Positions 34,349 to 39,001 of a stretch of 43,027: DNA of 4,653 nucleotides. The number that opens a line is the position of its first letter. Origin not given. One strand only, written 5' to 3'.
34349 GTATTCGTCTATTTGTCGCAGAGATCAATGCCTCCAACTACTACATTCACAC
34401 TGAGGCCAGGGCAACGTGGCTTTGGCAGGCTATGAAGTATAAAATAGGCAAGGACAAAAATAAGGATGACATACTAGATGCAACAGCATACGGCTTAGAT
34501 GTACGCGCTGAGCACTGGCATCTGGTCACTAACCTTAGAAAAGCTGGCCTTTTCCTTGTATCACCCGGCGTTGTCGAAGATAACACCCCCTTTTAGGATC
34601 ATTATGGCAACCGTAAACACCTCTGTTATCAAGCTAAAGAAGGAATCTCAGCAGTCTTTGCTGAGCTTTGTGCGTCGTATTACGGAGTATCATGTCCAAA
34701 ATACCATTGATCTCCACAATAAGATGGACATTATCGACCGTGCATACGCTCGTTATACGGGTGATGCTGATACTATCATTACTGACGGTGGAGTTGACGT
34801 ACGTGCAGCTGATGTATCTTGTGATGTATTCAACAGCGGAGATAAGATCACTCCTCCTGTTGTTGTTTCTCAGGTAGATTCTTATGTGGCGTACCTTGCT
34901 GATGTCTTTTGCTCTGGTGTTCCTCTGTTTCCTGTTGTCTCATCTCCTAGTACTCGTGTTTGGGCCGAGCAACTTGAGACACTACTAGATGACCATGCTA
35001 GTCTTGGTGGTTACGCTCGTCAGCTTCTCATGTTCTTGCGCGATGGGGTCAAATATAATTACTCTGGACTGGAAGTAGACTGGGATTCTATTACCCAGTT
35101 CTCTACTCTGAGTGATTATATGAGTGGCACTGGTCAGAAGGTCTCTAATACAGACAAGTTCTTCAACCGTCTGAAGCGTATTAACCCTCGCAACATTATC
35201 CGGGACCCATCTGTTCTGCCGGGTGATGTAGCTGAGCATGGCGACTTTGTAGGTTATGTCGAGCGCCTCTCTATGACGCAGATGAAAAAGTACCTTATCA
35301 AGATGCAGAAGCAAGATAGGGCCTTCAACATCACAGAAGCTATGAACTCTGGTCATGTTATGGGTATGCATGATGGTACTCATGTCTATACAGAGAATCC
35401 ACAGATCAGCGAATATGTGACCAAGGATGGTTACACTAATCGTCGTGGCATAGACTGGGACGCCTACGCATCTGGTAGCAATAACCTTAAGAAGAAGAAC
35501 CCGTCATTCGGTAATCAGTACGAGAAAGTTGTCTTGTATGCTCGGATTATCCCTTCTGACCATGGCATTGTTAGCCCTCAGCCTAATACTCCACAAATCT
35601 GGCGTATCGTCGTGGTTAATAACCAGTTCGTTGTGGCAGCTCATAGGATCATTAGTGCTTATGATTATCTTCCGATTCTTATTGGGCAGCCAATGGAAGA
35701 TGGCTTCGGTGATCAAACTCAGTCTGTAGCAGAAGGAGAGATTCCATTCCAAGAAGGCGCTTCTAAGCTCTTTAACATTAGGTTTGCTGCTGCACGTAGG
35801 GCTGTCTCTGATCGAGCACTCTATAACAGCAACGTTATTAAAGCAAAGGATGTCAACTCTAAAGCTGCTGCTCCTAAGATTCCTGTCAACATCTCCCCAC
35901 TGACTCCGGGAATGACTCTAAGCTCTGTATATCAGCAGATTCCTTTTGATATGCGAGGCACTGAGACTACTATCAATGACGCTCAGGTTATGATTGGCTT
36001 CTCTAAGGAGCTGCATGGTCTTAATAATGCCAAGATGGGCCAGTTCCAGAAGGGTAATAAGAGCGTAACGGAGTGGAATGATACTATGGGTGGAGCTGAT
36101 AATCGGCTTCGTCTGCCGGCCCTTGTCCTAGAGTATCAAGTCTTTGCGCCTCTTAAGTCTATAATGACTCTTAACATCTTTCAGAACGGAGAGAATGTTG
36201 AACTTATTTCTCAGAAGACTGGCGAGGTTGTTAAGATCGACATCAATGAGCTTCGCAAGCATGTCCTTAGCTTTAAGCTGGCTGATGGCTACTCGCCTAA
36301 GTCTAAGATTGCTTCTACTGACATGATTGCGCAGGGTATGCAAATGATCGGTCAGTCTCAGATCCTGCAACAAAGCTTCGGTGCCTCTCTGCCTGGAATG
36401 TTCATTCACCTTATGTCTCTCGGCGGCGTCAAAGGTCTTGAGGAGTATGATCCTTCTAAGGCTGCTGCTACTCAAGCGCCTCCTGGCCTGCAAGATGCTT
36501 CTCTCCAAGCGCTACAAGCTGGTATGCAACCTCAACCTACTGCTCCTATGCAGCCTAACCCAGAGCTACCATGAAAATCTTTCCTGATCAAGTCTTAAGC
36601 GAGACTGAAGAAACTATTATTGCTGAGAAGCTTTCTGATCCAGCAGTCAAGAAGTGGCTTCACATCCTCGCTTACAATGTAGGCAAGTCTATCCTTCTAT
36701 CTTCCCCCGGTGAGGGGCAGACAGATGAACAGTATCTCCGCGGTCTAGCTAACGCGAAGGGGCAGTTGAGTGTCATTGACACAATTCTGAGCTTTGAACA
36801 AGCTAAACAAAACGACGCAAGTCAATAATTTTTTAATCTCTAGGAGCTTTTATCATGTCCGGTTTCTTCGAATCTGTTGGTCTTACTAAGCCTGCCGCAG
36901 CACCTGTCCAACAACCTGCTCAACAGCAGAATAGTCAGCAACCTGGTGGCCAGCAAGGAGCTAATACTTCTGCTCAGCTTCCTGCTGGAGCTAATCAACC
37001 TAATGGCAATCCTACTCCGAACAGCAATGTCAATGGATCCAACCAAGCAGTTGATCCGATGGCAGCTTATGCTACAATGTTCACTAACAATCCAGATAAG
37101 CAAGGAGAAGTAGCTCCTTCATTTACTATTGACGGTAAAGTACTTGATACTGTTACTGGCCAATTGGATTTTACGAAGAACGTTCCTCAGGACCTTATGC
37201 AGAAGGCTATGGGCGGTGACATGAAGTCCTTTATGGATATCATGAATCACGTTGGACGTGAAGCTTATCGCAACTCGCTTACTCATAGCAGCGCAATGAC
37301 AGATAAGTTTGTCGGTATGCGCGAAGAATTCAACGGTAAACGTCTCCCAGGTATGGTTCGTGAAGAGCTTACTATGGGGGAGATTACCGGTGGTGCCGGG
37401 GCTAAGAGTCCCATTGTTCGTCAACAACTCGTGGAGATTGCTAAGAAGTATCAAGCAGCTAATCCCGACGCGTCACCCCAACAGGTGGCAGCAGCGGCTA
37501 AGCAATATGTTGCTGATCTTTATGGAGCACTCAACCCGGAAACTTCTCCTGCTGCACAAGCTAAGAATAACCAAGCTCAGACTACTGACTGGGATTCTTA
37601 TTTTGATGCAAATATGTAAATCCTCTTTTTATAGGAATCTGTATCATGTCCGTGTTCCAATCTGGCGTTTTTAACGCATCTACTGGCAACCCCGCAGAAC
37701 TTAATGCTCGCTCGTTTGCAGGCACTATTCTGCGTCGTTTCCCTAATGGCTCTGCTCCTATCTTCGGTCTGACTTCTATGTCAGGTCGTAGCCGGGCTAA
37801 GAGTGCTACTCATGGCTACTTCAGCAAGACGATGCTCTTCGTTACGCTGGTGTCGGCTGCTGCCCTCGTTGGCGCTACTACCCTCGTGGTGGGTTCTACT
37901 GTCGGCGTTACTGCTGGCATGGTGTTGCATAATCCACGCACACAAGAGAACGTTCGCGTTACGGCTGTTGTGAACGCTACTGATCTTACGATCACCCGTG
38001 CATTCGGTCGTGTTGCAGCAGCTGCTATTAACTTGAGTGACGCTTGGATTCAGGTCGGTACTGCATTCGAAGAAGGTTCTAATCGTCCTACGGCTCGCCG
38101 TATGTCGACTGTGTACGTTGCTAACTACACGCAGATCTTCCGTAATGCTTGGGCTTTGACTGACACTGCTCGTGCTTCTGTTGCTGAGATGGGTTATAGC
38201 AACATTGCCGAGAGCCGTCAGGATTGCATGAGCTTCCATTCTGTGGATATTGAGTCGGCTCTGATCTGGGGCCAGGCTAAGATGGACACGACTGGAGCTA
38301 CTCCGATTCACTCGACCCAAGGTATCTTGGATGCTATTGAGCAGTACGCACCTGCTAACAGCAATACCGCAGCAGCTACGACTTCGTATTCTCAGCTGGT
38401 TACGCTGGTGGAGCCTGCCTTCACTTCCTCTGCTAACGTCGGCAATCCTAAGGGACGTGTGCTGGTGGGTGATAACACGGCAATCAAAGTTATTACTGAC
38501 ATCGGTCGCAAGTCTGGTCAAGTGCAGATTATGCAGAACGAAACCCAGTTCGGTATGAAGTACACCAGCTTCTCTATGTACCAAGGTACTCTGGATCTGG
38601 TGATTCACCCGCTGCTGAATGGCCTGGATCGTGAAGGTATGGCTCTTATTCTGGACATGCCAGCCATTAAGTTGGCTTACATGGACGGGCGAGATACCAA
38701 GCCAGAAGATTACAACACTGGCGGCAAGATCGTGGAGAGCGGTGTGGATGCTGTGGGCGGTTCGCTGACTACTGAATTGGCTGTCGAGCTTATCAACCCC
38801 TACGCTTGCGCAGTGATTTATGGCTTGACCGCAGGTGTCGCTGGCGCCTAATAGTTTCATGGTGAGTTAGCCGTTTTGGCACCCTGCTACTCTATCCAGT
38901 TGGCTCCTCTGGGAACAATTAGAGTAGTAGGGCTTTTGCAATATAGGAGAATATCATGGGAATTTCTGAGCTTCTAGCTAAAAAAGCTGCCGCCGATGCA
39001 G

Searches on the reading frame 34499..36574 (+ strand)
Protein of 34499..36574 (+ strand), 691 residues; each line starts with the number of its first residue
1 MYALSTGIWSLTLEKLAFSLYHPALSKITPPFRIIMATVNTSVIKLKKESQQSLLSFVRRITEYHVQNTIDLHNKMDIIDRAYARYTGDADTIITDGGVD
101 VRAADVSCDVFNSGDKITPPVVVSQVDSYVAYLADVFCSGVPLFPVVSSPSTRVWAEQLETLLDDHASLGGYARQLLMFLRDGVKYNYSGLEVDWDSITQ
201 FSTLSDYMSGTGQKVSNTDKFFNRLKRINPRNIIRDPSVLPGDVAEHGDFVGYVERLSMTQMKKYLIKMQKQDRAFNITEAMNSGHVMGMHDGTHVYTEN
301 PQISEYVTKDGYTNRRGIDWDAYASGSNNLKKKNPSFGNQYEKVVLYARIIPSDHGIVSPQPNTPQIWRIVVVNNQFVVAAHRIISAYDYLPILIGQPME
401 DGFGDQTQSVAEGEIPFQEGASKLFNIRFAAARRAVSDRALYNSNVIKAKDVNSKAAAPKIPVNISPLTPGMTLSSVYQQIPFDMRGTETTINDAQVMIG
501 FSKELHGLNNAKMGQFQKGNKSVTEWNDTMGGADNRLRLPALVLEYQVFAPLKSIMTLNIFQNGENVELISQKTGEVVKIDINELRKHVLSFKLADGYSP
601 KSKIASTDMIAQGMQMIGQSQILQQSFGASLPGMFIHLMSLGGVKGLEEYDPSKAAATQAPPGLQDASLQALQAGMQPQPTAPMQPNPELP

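Call 10: search_protein_families(library=pfam, proteins=[window:34499-36574:+], max_evalue=0.01)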
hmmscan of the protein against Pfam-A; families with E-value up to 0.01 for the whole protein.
window:34499-36574:+ (691 aa): 0 families

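Call 11: search_protein_families(library=phrogs, proteins=[window:34499-36574:+], max_evalue=0.001)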
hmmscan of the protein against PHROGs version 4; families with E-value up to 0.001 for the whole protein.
window:34499-36574:+ (691 aa): 1 family
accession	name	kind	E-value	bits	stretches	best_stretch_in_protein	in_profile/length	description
phrog_15554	-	head and packaging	2.6e-128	430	1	52-679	21-645/666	portal protein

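Call 12: search_dna_similar(query=window:34499-36574:+, collection=phages, mode=protein, max_rows=30)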
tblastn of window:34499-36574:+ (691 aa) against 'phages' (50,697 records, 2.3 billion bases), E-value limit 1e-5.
Records with a match: 19; places in all: 19; records where one place covers at least 80% of the query: 17.
Best place of each record, by identity: <60% 19.
By first word of the organism name: Pseudomonas 16; Polaromonas 1; EBPR 1; Aeromonas 1.
By host as written in the record: Pseudomonas aeruginosa 12; - 3; Polaromonas sp. 1; Pseudomonas sp. 1; Psuedomonas aeruginosa 1; Aeromonas dhakensis 1.
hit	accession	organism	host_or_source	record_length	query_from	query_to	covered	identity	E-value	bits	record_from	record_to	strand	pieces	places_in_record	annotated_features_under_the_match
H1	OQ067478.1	Polaromonas phage Tiera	Polaromonas sp.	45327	43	685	93%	48.2%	0e+0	605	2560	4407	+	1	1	putative portal protein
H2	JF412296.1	EBPR podovirus 3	-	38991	45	671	91%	46.7%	6e-175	560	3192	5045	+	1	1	gp5: hypothetical protein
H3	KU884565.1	Pseudomonas phage PaMx46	Pseudomonas aeruginosa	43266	54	650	86%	37.7%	7e-118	394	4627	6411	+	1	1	putative portal protein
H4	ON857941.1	Pseudomonas phage vB_PaeP_FBPa48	Pseudomonas sp.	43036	54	650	86%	37.7%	2e-117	394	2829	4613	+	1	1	hypothetical protein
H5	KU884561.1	Pseudomonas phage PaMx33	Pseudomonas aeruginosa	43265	54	650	86%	37.7%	2e-116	390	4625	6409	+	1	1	putative portal protein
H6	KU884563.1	Pseudomonas phage PaMx41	Pseudomonas aeruginosa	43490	54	650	86%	37.6%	1e-117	394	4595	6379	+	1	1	putative portal protein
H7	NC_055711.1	Pseudomonas phage PaMx41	Pseudomonas aeruginosa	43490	54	650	86%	37.6%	1e-117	394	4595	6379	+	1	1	portal protein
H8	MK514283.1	Pseudomonas phage vB_PaeP_TF17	Psuedomonas aeruginosa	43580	54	650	86%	37.4%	4e-117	392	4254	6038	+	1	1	putative portal protein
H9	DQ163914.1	Pseudomonas phage 119X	-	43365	54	650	86%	37.4%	5e-117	392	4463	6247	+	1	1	record has no annotation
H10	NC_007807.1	Pseudomonas phage 119X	Pseudomonas aeruginosa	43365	54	650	86%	37.4%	5e-117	392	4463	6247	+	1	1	119X_gp08: portal protein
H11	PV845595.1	Pseudomonas phage Ph_15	Pseudomonas aeruginosa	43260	54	650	86%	37.4%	5e-117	392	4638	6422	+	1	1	portal protein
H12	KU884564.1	Pseudomonas phage PaMx43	Pseudomonas aeruginosa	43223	54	650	86%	37.4%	9e-117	391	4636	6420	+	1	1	putative portal protein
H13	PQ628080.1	Pseudomonas phage Neko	Pseudomonas aeruginosa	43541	54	650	86%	37.4%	9e-117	391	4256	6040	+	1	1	portal protein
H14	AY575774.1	Pseudomonas phage PaP2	-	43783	54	650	86%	37.4%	9e-117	391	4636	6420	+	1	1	orf8: p08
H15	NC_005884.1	Pseudomonas phage PaP2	Pseudomonas aeruginosa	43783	54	650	86%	37.4%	9e-117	391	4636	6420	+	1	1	portal protein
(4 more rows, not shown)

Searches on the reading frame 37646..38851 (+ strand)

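Call 10: search_protein_families(library=pfam, proteins=[window:37646-38851:+], max_evalue=0.01)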
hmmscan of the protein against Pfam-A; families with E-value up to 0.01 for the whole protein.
window:37646-38851:+ (401 aa): 1 family
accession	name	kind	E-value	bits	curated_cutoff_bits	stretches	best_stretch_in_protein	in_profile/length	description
PF17236.8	SU10_MCP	-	3.1e-41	142.2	24.1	1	16-395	6-292/292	SU10 major capsid protein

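Call 11: search_protein_families(library=phrogs, proteins=[window:37646-38851:+], max_evalue=0.001)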
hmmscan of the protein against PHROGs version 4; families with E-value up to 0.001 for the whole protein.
window:37646-38851:+ (401 aa): 1 family
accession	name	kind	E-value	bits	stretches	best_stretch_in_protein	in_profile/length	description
phrog_1328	-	head and packaging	6.7e-47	161.9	1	7-399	7-311/583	major head protein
